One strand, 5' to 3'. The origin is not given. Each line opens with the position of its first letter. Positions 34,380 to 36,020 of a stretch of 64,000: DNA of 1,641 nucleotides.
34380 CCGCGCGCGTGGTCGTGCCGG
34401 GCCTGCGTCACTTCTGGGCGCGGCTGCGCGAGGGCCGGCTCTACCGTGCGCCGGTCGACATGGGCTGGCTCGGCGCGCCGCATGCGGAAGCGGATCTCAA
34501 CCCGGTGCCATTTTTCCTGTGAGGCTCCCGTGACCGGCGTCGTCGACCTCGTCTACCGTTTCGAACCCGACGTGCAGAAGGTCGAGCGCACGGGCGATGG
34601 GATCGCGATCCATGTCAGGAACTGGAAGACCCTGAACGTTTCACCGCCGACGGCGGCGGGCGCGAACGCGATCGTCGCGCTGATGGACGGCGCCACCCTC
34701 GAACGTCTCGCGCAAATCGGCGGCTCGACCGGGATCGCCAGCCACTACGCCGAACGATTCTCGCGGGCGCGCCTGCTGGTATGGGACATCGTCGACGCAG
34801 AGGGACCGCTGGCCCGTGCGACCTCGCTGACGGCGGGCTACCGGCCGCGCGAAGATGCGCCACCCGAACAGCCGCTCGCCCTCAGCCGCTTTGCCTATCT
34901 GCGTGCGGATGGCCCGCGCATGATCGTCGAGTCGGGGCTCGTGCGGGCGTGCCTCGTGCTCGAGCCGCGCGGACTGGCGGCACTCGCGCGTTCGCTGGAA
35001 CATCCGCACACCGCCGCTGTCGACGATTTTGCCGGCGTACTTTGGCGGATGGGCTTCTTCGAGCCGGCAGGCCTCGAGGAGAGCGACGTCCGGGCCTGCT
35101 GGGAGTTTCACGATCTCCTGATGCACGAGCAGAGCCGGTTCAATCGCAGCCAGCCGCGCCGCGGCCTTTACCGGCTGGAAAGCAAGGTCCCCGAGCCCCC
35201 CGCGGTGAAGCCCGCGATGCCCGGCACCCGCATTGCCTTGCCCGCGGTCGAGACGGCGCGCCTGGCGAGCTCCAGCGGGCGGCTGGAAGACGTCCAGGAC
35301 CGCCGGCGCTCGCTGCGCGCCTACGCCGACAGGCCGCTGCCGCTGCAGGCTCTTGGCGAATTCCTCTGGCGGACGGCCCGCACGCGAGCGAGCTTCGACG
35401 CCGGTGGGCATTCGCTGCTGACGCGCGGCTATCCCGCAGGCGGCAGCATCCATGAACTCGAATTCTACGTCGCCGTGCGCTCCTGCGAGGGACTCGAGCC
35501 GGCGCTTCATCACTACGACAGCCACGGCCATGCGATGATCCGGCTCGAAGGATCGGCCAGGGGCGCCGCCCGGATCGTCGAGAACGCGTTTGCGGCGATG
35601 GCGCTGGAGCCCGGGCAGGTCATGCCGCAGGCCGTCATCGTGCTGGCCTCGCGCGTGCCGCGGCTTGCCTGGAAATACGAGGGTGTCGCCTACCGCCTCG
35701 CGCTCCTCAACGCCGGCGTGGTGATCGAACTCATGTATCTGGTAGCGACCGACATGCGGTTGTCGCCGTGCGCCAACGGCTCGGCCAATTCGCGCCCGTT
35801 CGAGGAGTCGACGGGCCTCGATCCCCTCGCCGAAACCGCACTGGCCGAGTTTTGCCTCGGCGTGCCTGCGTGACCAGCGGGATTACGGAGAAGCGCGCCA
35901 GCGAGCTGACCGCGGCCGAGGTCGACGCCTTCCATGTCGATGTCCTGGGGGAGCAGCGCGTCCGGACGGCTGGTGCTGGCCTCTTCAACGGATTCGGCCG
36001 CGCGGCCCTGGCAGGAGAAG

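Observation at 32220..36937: Apparently uncharacterised azole-type RiPP cluster: RRE/E1-YcaO + SagB dehydrogenase + tandem GNAT + precursor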

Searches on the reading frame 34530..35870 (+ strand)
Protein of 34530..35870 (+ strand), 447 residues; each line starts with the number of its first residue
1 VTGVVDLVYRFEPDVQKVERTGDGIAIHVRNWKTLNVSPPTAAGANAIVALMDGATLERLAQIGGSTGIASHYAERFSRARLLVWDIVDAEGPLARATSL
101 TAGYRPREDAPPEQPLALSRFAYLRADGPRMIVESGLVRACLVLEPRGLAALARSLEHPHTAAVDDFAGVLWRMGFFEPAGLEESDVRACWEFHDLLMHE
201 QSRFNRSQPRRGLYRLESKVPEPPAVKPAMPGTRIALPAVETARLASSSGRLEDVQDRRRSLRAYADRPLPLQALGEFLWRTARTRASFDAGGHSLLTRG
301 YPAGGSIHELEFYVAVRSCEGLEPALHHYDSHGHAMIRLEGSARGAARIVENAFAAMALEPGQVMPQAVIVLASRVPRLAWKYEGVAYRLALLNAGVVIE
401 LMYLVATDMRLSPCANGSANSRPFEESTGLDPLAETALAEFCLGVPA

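Call 9: search_protein_families(library=ncbifam, proteins=[window:34530-35870:+], max_evalue=0.01)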
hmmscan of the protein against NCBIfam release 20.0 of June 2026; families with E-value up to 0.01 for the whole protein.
window:34530-35870:+ (447 aa): 2 families
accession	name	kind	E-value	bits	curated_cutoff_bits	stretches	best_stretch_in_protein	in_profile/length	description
TIGR03605.1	antibiot_sagB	domain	1.5e-35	122.2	78.4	1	272-444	2-172/173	SagB family peptide dehydrogenase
TIGR04511.1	SagB_rel_DH_2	exception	2.5e-30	105.8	240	1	211-444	138-367/380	putative peptide maturation dehydrogenase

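Call 10: search_protein_families(library=pfam, proteins=[window:34530-35870:+], max_evalue=0.01)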
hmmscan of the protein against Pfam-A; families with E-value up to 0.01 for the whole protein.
window:34530-35870:+ (447 aa): 2 families
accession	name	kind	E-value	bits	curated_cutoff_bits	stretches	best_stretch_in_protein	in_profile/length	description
PF22767.2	ThcOx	-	2.4e-13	51.4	27.7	1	116-207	1-109/110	Cyanobactin oxidase ThcOx,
PF00881.29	Nitroreductase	-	8.3e-13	49.3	23.5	1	258-439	3-161/167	Nitroreductase family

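Call 33: search_solved_structures(query=window:34530-35870:+, max_evalue=0.001, show_alignments=1)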
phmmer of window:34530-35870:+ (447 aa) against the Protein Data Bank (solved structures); distinct sequences matched with E-value up to 0.001: 4.
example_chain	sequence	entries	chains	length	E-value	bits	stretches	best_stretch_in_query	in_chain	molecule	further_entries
5lq4_B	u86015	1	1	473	4.9e-45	157.4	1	91-445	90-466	CyaGox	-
5lq4_A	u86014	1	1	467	5e-45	157.4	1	92-445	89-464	CyaGox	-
8pz5_A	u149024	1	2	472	5e-45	157.3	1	92-445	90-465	SagB-type dehydrogenase domain protein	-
3eo7_A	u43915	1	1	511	4.4e-11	45.5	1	273-441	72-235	Putative Nitroreductase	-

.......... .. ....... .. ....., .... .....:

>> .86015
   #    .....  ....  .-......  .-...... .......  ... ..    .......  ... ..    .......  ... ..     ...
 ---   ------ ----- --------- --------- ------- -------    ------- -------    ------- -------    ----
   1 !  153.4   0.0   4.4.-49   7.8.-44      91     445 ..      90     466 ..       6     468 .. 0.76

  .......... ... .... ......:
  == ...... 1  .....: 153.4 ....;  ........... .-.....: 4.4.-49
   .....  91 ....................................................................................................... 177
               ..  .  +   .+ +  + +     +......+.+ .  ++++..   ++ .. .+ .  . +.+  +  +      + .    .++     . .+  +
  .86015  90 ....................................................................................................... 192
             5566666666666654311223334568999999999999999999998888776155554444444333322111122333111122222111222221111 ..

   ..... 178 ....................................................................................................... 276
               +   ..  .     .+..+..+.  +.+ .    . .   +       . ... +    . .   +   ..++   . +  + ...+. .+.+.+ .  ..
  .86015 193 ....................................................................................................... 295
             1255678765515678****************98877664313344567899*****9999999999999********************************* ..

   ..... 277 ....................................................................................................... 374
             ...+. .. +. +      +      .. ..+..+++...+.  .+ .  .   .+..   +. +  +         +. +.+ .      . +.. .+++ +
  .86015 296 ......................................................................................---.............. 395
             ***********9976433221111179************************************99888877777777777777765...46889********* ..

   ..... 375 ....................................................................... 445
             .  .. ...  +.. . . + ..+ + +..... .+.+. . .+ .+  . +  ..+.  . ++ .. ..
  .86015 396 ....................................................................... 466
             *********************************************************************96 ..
